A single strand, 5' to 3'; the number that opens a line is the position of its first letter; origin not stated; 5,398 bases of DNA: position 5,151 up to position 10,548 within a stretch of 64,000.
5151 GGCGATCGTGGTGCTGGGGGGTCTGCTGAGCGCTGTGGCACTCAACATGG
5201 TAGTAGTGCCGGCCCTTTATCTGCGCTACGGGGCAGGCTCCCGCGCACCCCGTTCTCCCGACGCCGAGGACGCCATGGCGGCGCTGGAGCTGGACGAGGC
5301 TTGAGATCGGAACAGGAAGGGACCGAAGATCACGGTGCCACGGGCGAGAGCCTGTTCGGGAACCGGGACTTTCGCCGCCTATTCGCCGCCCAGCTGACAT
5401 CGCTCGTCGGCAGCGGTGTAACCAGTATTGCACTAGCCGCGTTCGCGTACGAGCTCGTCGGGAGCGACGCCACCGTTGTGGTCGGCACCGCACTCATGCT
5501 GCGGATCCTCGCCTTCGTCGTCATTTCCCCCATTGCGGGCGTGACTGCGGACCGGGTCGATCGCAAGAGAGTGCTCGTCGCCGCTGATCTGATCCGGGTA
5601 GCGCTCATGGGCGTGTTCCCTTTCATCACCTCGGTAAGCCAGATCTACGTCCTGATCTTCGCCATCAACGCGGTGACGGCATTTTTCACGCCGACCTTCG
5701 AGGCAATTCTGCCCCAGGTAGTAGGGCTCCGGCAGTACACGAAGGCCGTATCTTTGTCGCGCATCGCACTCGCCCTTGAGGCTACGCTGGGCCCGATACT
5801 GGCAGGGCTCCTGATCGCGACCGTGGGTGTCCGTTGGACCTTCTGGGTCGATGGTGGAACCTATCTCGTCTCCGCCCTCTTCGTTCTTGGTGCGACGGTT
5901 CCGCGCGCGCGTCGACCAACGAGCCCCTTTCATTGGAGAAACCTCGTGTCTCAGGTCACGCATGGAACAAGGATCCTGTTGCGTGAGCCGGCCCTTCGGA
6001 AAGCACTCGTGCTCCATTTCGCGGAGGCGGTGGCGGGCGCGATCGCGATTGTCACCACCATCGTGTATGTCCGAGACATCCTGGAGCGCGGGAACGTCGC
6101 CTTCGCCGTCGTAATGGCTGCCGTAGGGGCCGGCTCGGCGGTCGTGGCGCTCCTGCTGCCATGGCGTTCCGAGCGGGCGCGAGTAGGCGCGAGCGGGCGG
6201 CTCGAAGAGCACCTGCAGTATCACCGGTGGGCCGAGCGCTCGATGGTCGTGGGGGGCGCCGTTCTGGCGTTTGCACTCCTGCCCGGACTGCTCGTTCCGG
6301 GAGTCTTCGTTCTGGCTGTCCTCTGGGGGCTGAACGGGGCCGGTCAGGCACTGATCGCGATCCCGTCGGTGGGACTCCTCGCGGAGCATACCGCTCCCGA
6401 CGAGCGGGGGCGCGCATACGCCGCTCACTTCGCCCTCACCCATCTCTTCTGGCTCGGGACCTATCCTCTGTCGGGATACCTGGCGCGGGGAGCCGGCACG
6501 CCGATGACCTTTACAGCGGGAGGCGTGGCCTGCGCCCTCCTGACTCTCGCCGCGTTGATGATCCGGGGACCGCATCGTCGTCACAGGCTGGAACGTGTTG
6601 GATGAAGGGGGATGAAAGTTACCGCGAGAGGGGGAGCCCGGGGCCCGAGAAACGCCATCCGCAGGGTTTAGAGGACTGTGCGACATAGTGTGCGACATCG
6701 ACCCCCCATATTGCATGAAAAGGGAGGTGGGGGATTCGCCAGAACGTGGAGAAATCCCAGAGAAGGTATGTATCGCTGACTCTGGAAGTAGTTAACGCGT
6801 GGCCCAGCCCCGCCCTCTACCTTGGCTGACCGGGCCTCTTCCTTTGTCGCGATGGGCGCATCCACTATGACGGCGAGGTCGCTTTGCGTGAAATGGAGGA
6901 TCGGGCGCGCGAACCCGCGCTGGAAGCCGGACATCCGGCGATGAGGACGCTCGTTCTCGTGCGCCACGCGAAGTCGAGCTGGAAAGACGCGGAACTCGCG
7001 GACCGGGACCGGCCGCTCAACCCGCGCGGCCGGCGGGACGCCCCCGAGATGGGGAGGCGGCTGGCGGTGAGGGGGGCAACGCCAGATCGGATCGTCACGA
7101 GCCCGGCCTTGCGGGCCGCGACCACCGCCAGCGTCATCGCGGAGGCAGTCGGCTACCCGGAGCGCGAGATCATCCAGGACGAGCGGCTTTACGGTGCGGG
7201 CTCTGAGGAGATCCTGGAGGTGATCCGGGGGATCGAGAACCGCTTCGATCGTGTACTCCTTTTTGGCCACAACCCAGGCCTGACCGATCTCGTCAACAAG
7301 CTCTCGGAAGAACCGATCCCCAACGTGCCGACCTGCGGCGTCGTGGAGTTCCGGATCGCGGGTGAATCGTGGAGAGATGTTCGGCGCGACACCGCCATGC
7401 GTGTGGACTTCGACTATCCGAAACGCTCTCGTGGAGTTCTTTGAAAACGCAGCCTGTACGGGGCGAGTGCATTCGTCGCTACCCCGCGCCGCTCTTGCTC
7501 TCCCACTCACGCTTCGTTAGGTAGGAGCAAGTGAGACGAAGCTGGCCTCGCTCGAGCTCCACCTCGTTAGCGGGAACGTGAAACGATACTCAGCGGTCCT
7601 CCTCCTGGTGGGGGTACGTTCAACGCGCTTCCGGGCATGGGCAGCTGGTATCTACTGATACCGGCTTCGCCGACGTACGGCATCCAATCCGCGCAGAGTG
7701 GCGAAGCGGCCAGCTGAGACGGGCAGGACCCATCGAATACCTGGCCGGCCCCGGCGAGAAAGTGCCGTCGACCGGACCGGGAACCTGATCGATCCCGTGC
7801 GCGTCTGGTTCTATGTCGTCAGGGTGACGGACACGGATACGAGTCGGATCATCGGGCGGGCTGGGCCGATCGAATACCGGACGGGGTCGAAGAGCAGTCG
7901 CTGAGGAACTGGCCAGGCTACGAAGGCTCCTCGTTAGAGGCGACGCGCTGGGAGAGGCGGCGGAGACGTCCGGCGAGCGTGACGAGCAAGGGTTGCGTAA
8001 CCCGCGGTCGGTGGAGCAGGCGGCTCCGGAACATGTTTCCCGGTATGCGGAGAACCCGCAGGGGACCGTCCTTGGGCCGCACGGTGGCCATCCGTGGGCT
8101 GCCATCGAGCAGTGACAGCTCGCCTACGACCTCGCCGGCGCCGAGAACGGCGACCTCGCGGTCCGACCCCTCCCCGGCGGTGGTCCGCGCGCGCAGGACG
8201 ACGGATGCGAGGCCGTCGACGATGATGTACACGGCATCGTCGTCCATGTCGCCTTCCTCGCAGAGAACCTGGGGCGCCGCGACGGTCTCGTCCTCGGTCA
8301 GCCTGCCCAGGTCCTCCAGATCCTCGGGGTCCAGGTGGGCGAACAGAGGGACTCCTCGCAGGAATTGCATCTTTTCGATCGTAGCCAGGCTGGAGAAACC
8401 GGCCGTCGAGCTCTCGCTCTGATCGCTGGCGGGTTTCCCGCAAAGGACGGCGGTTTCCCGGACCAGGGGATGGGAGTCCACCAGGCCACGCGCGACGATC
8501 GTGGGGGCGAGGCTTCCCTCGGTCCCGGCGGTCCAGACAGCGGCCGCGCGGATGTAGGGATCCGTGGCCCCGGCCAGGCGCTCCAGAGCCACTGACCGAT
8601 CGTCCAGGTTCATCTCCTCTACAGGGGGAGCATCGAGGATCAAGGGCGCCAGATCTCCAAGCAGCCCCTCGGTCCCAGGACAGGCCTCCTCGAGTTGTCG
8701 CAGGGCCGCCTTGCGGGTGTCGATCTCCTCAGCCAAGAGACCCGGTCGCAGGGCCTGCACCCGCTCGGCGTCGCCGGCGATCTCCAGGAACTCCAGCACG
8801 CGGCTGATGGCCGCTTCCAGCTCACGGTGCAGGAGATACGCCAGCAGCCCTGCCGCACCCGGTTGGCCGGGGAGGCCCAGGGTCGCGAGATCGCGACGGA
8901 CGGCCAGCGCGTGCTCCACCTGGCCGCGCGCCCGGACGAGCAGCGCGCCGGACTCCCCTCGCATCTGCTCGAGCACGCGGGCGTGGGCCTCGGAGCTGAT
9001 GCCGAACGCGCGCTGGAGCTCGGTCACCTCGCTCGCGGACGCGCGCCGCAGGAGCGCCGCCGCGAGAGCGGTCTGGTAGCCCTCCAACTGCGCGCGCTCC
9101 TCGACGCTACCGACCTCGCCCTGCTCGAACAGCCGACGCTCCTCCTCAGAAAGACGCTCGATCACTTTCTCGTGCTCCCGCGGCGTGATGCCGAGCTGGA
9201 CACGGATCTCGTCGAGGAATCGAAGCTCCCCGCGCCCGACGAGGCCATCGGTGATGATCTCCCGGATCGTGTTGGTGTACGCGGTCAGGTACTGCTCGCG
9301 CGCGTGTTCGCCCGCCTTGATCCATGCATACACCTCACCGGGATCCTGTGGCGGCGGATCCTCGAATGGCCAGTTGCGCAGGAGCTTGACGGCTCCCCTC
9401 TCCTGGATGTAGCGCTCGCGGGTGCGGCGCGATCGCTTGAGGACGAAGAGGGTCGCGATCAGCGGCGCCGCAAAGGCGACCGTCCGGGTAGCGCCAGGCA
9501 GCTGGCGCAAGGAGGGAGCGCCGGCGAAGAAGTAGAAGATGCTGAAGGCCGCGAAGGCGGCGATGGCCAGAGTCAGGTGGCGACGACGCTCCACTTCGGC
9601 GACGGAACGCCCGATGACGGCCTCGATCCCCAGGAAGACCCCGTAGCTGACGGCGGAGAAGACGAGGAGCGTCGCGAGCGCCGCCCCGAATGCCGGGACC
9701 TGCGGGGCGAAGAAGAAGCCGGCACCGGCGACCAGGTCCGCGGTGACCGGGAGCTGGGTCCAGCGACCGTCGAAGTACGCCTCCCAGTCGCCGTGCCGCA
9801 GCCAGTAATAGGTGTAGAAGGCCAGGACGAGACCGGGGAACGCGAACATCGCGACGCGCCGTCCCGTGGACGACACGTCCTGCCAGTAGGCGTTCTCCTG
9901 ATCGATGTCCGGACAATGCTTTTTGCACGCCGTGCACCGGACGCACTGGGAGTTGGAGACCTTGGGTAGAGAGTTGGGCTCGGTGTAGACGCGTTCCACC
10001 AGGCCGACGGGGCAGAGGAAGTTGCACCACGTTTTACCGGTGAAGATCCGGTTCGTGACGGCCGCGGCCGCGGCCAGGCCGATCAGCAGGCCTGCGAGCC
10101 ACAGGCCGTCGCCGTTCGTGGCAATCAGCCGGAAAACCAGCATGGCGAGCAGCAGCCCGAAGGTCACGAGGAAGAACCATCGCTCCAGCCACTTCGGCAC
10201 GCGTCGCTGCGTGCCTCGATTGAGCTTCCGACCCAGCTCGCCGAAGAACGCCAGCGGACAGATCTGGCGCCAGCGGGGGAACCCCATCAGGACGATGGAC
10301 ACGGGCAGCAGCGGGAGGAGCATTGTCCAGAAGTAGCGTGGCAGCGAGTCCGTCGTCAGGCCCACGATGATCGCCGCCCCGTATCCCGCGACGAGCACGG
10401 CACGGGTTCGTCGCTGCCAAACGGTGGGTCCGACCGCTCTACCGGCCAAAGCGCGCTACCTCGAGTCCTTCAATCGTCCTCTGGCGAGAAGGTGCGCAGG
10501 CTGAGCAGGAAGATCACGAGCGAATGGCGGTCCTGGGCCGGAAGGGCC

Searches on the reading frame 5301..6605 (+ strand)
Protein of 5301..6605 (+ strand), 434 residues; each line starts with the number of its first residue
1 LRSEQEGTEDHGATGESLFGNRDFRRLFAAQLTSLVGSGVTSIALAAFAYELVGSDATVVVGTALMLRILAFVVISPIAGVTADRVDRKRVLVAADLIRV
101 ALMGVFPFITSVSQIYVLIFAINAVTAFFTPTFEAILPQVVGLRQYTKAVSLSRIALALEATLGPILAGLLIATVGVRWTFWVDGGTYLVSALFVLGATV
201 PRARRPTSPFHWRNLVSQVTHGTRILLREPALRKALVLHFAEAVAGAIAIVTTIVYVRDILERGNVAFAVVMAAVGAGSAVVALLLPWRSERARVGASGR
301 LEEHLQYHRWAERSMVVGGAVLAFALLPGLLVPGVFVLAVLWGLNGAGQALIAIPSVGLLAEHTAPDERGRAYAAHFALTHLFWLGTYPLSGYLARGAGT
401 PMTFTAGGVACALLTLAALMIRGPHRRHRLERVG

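Call 83: search_protein_families(library=pfam, proteins=[window:5301-6605:+], max_evalue=0.000001)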
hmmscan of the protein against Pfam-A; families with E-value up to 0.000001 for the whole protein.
window:5301-6605:+ (434 aa): 2 families
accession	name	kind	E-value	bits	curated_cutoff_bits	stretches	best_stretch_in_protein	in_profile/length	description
PF07690.21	MFS_1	-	4.6e-35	121.6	33.4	2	27-292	1-264/347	Major Facilitator Superfamily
PF05977.19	MFS_3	-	6.8e-18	64.8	27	1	20-351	8-335/524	Transmembrane secretion effector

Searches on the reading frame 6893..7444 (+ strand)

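Call 83: search_protein_families(library=pfam, proteins=[window:6893-7444:+], max_evalue=0.000001)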
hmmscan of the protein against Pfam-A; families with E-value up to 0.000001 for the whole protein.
window:6893-7444:+ (183 aa): 1 family
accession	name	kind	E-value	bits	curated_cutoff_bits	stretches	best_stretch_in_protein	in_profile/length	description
PF00300.27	His_Phos_1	-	5.3e-13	49.5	21.7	1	20-99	1-77/194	Histidine phosphatase superfamily (branch 1)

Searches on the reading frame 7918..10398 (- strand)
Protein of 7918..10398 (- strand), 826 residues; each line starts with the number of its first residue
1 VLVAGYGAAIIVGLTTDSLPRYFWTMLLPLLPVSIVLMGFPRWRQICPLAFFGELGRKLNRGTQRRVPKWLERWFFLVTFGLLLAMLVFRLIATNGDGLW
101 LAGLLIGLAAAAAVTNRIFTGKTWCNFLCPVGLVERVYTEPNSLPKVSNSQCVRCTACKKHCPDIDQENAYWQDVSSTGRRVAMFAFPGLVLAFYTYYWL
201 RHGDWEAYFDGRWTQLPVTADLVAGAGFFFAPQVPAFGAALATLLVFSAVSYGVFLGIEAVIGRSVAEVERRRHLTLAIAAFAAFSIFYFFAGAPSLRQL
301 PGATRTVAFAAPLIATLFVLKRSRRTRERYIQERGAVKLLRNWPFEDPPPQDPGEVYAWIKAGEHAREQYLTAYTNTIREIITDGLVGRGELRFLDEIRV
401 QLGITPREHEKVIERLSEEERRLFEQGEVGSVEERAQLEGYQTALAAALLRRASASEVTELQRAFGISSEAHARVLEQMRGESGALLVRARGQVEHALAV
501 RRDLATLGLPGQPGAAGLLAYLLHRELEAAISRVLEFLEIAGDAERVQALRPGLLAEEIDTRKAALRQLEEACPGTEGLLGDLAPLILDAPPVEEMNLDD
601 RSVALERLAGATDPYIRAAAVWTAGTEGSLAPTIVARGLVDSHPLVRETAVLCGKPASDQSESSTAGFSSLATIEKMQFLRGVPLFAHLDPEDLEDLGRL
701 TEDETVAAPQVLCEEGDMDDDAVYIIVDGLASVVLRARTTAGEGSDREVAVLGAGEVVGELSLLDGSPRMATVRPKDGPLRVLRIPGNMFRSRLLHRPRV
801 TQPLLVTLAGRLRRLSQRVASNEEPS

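Call 83: search_protein_families(library=pfam, proteins=[window:7918-10398:-], max_evalue=0.000001)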
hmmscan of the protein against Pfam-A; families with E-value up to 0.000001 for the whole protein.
window:7918-10398:- (826 aa): 1 family
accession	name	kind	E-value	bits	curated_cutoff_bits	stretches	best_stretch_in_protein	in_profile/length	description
PF00027.35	cNMP_binding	-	5.5e-13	49.1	27.5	1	706-792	4-84/89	Cyclic nucleotide-binding domain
